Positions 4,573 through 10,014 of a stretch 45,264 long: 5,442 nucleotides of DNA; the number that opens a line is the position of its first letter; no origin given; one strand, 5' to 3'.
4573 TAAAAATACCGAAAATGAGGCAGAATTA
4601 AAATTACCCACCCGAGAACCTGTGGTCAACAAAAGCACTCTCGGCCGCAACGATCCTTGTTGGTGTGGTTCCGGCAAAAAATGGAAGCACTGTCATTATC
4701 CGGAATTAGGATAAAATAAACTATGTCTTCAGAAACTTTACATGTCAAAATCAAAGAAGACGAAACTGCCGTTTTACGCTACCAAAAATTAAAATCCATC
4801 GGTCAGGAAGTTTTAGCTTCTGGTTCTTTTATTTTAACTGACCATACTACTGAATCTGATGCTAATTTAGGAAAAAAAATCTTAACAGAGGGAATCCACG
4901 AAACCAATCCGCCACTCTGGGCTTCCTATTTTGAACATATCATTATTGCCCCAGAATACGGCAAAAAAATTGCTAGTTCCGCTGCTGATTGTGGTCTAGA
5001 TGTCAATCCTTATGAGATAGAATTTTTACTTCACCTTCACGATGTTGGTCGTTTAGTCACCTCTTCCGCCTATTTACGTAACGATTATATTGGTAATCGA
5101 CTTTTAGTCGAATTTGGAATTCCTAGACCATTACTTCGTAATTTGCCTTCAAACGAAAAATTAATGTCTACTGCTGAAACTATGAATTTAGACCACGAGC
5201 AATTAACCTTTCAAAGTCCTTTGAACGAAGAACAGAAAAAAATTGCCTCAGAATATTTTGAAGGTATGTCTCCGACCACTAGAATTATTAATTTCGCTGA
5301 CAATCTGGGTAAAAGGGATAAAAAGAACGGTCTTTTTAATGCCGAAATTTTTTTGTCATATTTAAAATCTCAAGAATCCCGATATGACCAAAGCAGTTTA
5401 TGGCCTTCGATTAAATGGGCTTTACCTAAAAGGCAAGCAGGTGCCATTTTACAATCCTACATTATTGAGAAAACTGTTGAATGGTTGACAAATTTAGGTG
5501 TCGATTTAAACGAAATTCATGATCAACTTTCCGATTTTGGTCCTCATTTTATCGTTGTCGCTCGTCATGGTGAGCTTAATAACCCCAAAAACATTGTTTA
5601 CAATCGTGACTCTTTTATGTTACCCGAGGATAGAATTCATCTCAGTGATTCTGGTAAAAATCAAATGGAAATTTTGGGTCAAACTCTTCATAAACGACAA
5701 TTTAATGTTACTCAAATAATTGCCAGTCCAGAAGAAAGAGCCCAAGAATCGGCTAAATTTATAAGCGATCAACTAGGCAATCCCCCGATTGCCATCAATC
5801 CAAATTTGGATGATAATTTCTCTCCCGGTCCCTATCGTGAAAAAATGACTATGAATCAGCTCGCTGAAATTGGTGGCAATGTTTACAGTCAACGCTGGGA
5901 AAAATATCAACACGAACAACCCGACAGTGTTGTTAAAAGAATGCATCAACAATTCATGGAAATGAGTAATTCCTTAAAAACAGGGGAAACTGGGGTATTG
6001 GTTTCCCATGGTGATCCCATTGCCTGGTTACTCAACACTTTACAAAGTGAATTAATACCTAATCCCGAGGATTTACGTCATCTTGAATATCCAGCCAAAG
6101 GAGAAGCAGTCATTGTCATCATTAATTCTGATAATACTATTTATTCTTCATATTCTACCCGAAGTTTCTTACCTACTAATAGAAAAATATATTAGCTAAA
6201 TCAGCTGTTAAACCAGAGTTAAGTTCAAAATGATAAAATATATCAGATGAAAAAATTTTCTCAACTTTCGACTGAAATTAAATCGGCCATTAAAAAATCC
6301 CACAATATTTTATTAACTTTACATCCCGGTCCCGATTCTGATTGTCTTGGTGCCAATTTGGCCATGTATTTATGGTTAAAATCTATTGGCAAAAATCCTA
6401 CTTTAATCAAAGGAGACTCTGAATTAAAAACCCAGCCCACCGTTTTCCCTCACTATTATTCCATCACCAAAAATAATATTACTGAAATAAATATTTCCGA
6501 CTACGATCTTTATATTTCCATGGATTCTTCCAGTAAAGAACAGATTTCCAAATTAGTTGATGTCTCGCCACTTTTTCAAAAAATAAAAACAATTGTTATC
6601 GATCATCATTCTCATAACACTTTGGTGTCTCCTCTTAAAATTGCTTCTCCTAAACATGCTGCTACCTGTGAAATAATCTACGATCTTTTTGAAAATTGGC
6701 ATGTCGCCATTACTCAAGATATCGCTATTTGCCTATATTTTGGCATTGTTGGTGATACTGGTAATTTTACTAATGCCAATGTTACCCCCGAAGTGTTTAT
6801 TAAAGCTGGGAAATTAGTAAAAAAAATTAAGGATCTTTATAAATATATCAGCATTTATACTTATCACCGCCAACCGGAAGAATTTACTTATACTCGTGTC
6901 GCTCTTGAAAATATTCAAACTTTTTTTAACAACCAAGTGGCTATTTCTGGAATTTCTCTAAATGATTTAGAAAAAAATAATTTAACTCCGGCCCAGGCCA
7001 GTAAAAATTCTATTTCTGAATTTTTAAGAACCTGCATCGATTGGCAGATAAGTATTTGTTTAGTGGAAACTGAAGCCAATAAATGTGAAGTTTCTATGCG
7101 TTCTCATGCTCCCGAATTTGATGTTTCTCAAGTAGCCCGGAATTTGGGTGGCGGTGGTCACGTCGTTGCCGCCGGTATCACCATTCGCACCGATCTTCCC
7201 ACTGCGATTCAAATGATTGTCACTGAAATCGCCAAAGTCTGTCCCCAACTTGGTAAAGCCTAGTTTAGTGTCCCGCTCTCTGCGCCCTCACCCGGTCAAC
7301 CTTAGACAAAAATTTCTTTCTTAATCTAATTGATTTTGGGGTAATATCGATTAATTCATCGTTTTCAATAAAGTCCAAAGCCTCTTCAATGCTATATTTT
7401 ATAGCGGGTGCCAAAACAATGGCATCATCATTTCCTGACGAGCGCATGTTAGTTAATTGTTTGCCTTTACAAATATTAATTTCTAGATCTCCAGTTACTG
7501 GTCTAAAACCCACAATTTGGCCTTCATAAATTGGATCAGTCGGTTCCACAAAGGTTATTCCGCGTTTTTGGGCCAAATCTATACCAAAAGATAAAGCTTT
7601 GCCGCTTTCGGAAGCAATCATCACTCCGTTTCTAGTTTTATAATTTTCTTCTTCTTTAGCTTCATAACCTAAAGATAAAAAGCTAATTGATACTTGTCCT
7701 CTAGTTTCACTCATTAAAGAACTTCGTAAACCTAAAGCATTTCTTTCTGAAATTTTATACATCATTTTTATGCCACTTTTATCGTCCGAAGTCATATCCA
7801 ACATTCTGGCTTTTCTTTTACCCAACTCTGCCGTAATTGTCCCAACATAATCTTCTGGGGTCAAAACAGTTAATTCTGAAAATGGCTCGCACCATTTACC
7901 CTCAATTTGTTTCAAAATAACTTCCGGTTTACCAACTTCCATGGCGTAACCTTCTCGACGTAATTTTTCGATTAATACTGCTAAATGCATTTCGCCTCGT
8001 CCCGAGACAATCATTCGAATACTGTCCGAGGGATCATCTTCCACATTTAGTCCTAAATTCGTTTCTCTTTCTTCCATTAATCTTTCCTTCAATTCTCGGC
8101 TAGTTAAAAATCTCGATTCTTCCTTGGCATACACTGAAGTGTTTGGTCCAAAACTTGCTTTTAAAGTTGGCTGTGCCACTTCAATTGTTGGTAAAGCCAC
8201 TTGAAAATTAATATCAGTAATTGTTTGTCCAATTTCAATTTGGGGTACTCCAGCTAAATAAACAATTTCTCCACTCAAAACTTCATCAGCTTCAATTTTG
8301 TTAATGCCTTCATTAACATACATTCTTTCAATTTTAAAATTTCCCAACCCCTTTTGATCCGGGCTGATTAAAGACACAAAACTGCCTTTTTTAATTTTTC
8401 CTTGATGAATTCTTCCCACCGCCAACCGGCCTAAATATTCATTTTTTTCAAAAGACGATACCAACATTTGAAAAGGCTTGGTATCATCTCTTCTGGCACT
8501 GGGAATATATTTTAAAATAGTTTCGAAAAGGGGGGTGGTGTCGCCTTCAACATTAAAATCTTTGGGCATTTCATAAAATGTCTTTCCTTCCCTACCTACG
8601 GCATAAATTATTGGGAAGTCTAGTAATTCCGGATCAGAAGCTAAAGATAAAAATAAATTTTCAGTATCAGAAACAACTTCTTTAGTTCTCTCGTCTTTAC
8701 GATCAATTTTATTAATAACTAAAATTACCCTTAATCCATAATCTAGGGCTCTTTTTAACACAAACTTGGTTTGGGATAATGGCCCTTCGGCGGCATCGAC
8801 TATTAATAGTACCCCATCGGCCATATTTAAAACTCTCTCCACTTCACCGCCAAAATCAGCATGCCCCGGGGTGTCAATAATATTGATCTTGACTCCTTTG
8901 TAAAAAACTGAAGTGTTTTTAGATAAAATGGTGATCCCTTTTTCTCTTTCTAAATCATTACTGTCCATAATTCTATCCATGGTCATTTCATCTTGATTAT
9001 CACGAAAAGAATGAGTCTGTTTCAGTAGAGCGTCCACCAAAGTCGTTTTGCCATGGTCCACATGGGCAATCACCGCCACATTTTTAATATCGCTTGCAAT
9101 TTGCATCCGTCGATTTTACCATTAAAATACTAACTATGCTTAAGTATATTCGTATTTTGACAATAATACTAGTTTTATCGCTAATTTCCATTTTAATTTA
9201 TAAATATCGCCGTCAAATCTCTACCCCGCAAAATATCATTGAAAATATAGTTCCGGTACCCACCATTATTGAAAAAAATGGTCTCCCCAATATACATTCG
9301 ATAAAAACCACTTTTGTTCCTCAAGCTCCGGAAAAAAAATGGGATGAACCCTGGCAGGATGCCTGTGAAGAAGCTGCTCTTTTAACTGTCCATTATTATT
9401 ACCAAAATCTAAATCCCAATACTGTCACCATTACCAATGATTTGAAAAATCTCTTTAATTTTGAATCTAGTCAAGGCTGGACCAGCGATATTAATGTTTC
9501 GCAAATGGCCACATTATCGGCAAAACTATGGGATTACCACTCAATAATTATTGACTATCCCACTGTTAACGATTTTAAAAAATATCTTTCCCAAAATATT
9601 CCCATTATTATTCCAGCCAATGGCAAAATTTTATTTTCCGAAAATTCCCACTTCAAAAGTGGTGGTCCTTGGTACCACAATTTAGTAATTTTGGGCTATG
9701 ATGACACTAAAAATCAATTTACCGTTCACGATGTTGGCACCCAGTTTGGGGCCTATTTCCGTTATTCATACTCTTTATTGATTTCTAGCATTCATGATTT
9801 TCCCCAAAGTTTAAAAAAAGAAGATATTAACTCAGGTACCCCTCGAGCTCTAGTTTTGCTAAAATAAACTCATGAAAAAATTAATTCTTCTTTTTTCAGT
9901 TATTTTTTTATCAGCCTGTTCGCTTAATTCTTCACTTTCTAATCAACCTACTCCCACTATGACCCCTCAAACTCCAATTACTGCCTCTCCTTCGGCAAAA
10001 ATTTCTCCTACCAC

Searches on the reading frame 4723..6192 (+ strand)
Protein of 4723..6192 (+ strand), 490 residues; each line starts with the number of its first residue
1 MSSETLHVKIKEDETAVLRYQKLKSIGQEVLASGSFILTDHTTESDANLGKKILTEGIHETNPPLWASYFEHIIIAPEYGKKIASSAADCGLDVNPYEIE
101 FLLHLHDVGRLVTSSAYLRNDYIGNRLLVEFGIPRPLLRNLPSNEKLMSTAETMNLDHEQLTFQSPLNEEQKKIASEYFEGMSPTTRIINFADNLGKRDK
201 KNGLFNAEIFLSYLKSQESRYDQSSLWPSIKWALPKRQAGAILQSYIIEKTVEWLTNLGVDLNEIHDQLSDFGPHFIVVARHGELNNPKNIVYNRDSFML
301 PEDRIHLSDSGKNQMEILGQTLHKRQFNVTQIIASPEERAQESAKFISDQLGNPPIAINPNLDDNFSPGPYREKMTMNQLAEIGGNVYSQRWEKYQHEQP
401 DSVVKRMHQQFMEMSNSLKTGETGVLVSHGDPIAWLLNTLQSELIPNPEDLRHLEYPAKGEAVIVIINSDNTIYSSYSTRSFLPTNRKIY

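Call 6: search_protein_families(library=pfam, proteins=[window:4723-6192:+], max_evalue=0.001)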
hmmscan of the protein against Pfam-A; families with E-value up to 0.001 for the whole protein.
window:4723-6192:+ (490 aa): 1 family
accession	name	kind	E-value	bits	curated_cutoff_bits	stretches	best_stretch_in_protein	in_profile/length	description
PF00300.27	His_Phos_1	-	2.4e-17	63.7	21.7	1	277-451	1-169/194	Histidine phosphatase superfamily (branch 1)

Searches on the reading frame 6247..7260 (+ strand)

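Call 6: search_protein_families(library=pfam, proteins=[window:6247-7260:+], max_evalue=0.001)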
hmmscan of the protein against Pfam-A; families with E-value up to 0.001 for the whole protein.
window:6247-7260:+ (338 aa): 2 families
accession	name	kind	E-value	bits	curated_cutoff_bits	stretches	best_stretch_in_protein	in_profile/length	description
PF01368.27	DHH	-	1.2e-15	58.4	28.1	1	20-167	1-125/125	DHH family, N-terminal domain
PF02272.25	DHHA1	-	4.1e-07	30.8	25.9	1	267-325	32-97/102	DHHA1 domain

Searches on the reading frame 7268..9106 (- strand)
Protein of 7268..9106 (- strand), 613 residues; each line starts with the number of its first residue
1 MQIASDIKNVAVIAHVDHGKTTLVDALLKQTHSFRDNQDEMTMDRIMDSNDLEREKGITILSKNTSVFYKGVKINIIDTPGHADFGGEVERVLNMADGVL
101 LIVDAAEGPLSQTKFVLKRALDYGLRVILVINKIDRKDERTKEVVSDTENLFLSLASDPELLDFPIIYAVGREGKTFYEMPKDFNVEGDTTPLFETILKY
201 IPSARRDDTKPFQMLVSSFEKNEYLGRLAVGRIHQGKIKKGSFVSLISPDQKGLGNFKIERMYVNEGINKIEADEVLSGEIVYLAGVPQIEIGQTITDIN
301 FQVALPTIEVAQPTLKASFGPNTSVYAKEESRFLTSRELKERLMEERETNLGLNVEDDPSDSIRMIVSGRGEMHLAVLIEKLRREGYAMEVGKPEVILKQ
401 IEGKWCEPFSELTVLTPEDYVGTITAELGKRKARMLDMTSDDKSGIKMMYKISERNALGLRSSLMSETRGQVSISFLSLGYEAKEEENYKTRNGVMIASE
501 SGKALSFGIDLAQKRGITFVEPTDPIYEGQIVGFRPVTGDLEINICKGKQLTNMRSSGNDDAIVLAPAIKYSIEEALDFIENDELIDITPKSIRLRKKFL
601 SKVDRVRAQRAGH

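Call 6: search_protein_families(library=pfam, proteins=[window:7268-9106:-], max_evalue=0.001)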
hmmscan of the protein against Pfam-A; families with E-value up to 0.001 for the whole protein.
window:7268-9106:- (613 aa): 9 families
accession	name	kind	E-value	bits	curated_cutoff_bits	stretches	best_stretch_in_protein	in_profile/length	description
PF00009.33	GTP_EFTU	-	9.1e-54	182.3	26.5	1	6-203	2-188/188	Elongation factor Tu GTP binding domain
PF21018.2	BipA_C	-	1.8e-39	134.3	23.8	1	493-601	1-109/110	TypA/BipA C-terminal domain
PF00679.30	EFG_C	-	1.4e-14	54.3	27.9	1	406-487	3-84/89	Elongation factor G C-terminus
PF03144.31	GTP_EFTU_D2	-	3.2e-08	34.3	30.3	1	226-297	1-73/73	Elongation factor Tu domain 2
PF01926.29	MMR_HSR1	-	3.3e-07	30.8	21.9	1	10-133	2-113/113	50S ribosome-binding GTPase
PF22042.2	EF-G_D2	-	3.1e-06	27.6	27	1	211-298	1-83/84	Elongation factor G domain 2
PF14492.12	EFG_III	-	9.6e-05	22.8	27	1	337-391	19-73/75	Elongation Factor G, domain III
PF02421.24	FeoB_N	-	0.00076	19.5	27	0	57-151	32-130/156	Ferrous iron transport protein B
PF00735.24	Septin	-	0.00077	19.2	26.2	0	9-85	6-75/280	Septin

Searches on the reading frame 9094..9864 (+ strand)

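Call 6: search_protein_families(library=pfam, proteins=[window:9094-9864:+], max_evalue=0.001)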
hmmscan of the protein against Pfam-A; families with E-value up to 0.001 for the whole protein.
window:9094-9864:+ (257 aa): 1 family
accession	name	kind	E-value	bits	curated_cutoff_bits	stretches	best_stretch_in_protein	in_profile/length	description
PF13529.12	Peptidase_C39_2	-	1.3e-06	29.5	24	1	80-213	11-141/143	Peptidase_C39 like family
